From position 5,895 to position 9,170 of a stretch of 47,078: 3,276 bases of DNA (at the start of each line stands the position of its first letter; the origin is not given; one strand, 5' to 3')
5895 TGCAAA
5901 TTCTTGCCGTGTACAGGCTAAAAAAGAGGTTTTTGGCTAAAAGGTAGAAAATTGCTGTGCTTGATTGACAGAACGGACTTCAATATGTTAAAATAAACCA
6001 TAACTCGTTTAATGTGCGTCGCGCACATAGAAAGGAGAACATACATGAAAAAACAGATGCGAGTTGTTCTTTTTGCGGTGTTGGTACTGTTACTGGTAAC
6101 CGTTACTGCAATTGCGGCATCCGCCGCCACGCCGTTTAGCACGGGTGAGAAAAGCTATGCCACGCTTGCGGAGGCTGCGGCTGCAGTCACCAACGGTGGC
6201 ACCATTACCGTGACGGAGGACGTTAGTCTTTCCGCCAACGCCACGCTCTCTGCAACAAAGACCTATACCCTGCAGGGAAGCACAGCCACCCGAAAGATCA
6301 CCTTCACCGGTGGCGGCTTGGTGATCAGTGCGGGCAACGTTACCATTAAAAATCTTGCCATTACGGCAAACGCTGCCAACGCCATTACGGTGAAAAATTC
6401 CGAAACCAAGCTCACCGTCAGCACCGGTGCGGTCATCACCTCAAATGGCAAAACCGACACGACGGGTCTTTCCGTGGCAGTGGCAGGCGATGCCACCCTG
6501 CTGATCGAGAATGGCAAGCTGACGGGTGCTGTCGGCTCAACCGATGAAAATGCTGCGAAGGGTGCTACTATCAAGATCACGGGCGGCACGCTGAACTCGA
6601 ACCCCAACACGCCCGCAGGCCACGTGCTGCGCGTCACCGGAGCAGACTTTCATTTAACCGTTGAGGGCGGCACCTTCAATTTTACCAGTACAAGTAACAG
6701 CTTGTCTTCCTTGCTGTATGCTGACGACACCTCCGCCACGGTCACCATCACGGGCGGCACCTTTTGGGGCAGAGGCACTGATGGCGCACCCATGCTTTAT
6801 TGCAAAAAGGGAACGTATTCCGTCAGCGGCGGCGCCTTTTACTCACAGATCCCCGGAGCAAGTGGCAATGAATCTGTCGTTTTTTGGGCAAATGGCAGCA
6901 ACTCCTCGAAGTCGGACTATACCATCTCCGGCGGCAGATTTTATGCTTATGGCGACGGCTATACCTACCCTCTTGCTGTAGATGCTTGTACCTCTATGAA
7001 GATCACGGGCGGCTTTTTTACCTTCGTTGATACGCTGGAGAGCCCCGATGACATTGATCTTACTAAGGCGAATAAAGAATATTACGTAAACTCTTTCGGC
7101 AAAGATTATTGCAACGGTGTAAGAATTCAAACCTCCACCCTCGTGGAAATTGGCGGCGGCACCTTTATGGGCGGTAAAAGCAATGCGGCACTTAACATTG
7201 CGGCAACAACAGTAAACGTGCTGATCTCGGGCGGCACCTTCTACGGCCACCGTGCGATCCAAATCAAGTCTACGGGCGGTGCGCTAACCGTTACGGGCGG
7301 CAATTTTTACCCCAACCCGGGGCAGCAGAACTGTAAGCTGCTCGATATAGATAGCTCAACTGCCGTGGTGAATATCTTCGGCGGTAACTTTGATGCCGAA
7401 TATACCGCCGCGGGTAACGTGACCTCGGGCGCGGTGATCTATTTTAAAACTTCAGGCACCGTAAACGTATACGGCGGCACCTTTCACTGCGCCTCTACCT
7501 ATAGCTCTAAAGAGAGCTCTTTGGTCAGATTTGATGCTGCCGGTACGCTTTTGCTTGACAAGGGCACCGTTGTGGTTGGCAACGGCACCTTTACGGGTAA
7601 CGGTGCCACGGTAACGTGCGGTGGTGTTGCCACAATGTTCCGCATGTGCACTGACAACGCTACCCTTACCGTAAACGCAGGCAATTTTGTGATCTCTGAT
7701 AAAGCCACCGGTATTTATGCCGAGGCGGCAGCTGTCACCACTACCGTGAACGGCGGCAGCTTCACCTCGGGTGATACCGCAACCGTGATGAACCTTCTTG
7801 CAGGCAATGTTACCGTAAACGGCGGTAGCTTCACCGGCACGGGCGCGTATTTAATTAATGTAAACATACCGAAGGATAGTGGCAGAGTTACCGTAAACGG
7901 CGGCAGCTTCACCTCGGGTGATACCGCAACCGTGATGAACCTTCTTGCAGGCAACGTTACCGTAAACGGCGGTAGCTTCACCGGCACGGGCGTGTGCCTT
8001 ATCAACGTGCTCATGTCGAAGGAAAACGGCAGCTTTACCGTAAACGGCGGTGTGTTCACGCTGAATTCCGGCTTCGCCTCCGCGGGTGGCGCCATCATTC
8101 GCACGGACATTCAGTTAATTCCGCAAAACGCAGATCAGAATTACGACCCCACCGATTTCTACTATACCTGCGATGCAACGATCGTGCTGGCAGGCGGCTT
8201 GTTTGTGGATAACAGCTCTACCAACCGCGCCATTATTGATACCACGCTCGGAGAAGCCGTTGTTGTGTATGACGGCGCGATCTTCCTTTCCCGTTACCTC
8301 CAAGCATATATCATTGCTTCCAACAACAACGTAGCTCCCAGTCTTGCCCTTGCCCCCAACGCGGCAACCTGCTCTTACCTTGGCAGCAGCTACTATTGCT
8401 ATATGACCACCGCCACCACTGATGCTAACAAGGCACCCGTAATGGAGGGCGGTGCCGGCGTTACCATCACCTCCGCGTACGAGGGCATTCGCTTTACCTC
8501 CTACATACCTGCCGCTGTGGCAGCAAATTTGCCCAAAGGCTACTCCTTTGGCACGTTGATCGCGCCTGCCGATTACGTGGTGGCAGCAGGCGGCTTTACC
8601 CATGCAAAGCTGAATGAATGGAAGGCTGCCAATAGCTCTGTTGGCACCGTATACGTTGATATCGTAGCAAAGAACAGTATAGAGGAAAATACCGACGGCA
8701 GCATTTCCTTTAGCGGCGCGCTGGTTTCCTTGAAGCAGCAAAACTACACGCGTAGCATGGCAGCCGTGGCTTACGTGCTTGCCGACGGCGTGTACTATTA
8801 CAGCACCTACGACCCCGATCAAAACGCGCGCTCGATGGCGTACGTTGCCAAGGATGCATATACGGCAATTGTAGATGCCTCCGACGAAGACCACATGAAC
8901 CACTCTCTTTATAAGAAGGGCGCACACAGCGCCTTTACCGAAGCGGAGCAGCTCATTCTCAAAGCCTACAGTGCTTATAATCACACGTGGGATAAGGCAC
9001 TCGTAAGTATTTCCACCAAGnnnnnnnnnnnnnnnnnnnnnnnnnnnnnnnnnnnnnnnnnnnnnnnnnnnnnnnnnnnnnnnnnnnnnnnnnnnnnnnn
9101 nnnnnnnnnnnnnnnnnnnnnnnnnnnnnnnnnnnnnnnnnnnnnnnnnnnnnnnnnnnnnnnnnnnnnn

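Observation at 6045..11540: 1831-aa secreted protein fuses a beta-helix/GGxF-repeat stalk to the same MBL-containing module as the lipoprotein pair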

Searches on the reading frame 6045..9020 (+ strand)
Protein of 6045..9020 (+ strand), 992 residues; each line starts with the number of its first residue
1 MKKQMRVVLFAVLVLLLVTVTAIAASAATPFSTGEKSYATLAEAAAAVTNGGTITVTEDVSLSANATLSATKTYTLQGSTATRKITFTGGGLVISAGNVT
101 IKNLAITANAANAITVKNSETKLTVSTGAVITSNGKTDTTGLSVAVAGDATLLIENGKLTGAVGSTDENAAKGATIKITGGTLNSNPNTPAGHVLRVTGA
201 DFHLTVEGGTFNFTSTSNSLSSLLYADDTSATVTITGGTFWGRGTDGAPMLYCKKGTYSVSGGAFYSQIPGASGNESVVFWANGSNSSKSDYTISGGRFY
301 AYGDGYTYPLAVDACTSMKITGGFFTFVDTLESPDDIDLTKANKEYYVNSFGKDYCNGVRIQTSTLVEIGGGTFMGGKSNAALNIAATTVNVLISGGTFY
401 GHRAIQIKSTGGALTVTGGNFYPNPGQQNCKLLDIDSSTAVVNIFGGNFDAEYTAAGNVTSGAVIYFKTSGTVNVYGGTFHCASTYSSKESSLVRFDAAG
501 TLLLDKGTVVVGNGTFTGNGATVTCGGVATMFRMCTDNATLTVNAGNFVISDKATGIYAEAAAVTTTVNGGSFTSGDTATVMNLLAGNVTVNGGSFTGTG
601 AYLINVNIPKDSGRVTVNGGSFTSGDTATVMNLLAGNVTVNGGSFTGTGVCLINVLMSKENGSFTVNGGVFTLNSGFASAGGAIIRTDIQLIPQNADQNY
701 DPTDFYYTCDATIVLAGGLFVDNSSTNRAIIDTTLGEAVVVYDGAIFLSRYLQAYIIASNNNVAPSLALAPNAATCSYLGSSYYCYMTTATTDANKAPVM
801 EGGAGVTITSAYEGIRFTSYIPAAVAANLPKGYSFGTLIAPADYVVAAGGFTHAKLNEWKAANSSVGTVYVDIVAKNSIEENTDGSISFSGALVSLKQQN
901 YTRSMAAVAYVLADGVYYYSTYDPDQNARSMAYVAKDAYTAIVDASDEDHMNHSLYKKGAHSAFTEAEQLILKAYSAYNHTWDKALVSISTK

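Call 45: predict_structure(alignment_id=A3)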
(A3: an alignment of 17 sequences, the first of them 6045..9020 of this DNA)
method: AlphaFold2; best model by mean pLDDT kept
length: 992 residues; sequences in the alignment: 17
mean_pLDDT: 81.0   pTM: 0.72
mean pLDDT of the five models: 81.0, 80.3, 80.1, 75.2, 71.4
residues with pLDDT >= 90: 429; 70-90: 335; 50-70: 161; < 50: 67
segments of 3 or more residues with pLDDT < 50: 694-699, 701-705, 788-804, 809-813, 894-900, 922-932, 982-992
pLDDT, mean of each block of 10 residues (from residue 1): 59 71 60 89 93 95 93 95 92 96 95 91 96 91 91 96 80 88 90 84 94 80 88 95 84 92 88 76 79 95 83 91 88 71 59 77 91 89 88 94 90 92 82 94 96 69 92 97 77 94 93 88 93 95 98 93 95 94 95 94 90 93 90 93 92 88 91 76 80 50 57 87 83 83 79 78 66 66 60 26 45 56 62 76 71 81 77 69 67 49 65 70 44 59 74 82 79 66 38 33
secondary structure, 60 per line:
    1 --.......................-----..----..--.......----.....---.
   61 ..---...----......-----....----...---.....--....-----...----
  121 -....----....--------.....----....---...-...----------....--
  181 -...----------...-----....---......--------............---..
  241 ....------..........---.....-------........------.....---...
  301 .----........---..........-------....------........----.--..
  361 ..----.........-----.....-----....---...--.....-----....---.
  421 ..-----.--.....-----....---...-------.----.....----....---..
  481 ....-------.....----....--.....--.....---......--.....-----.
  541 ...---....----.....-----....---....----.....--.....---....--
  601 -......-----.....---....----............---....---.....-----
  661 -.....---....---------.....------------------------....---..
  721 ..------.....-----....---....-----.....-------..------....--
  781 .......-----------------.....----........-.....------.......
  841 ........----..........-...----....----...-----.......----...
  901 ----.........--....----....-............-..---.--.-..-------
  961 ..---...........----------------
elements in order (helices of 4 or more, strands of 3 or more residues): H3-25 H41-47 E52-56 E60-62 E66-68 E73-78 E84-87 E92-94 E98-102 E105-108 E114-116 E122-125 E130-133 E142-146 E151-154 E158-160 E162-164 E175-178 E182-184 E195-197 E203-206 E210-215 E224-235 E239-244 E251-260 E264-268 E276-283 E290-294 E298-301 E306-313 E317-326 H334-337 H344-351 E359-362 E367-375 E381-385 E391-394 E398-400 E403-407 E413-416 E420-422 E431-435 E441-444 E448-450 E463-467 E472-475 E479-484 E492-496 E501-504 E507-511 E514-518 E522-527 E530-534 E540-543 E547-550 E555-559 E565-568 E572-575 E580-584 E587-591 E595-598 E602-607 E613-617 E621-624 E629-640 E644-647 E651-655 E662-666 E670-673 E683-687 E712-715 E719-722 E729-733 E739-742 E746-749 E755-759 E775-778 E781-787 E805-809 E814-821 H823-827 E834-841 H842-848 H853-862 E871-874 E879-881 E887-893 E905-913 E916-919 H924-927 H929-940 H966-976
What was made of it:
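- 6126..8441 (+): Right-handed beta-helix stalk, aa 28-799: conserved N-terminal cap (aa 28-140), GGxF rungs (aa ~87-720), conserved last rungs/cap (aa 640-799). AF2 gives a periodic all-beta model with high pLDDT (call 45).
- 8442..8996 (+): Undescribed beta-sandwich domain (aa 800-945) plus helical linker (aa 946-984, S-x-[FY]-x3-[EQ]Q-x2-L-K-x-Y). AF2 model (call 45).
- Checked: The AF2 model is periodic all-beta, with most 10-residue blocks over aa 30-680 above pLDDT 88 (call 45).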

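Call 47: fold_search(model_id=the predicted structure, library=pdb)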
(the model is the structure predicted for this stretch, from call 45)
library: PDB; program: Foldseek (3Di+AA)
matches with E <= 10: 557; with E <= 0.001: 0
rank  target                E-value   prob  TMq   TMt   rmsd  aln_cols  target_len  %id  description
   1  4om9                  4.9e-02  0.30  0.18  0.19  19.6       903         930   11  X-Ray Crystal Structure of the passenger domain of Plasmid encoded toxin, an Autrotansporter Enterotoxin from enteroaggr (released 2014-03-12)
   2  3syj                  8.3e-02  0.33  0.19  0.20  17.1       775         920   11  Crystal structure of the Haemophilus influenzae Hap adhesin (released 2011-08-24)
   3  7qm2_D                1.7e-01  0.99  0.08  0.37   4.5       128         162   13  Crystal structure of the PP1/PTG/beta-cyclodextrin ternary complex (released 2022-11-02)
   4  7qm2_B                2.1e-01  0.99  0.08  0.40   4.0       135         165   12  Crystal structure of the PP1/PTG/beta-cyclodextrin ternary complex (released 2022-11-02)
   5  7qf7_A                2.2e-01  0.99  0.08  0.48   4.2       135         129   11  Orthorhombic crystal structure of PTG CBM21 in complex with beta-cyclodextrin (released 2022-11-02)
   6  6bea                  2.5e-01  0.07  0.09  0.16  20.8       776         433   11  Crystal structure of the autotransporter UpaB from E. coli strain CFT073 (released 2019-04-10)
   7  7jvi_A                2.7e-01  0.14  0.13  0.24  16.4       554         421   10  Crystal structure of a beta-helix domain retrieved from capybara gut metagenome (released 2021-09-08)
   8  7qfa_B                2.9e-01  0.94  0.07  0.42   5.5       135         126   15  Monoclinic crystal structure of PTG CBM21 in complex with beta-cyclodextrin (released 2022-11-02)
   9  2eef_MODEL_1_A        3.6e-01  0.77  0.07  0.35  17.8       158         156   11  Solution structure of the CBM_21 domain from human protein phosphatase 1, regulatory (inhibitor) subunit 3B (released 2007-08-21)
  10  7qfa_A                3.7e-01  0.99  0.09  0.52   3.7       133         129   11  Monoclinic crystal structure of PTG CBM21 in complex with beta-cyclodextrin (released 2022-11-02)
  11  7qfa_C                3.7e-01  0.96  0.08  0.46   4.8       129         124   12  Monoclinic crystal structure of PTG CBM21 in complex with beta-cyclodextrin (released 2022-11-02)
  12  6kfn                  4.9e-01  0.91  0.18  0.51   5.8       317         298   14  Crystal structure of alginate lyase from Paenibacillus sp. str. FPU-7 (released 2019-10-30)
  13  8vbb_A                4.9e-01  0.41  0.30  0.29  12.2       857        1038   14  The secreted adhesin EtpA of Enterotoxigenic Escherichia coli in complex with the mouse mAb 1G05 (released 2024-09-04)
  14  7o7a_A                5.8e-01  0.09  0.12  0.21  16.4       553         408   11  Structure of the PL6 family alginate lyase Pedsa0632 from Pseudopedobacter saltans (released 2021-07-28)
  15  8egr_A                6.1e-01  0.72  0.28  0.43   9.0       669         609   10  Upper tail structure of Staphylococcus phage Andhra (released 2022-12-14)
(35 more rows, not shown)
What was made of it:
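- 6126..8441 (+): Foldseek top hits are autotransporter passengers, PL6 lyases and tailspikes, all at E>=0.05 (call 47).
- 8442..8996 (+): Foldseek finds a CBM21-like fold (prob 0.99, E 0.17-0.37; call 47).
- On Right-handed parallel beta-helix proteins: Beta-helix proteins head the Foldseek list, but all at E>=0.05 (call 47).
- On CBM21 starch-binding modules: Foldseek gives prob 0.94-0.99 for the PTG CBM21 crystal-structure chains, but E 0.17-0.37 and TM-score 0.37-0.52 (call 47).
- Closest known: Right-handed parallel beta-helix passengers and fibres. Same: These proteins head the Foldseek list (call 47).
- Checked: Beta-helix proteins head the Foldseek list, but at weak E-values (call 47).
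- The beta-helix resembles adhesin passengers Hap, Ag43, EtpA and UpaB (call 47).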
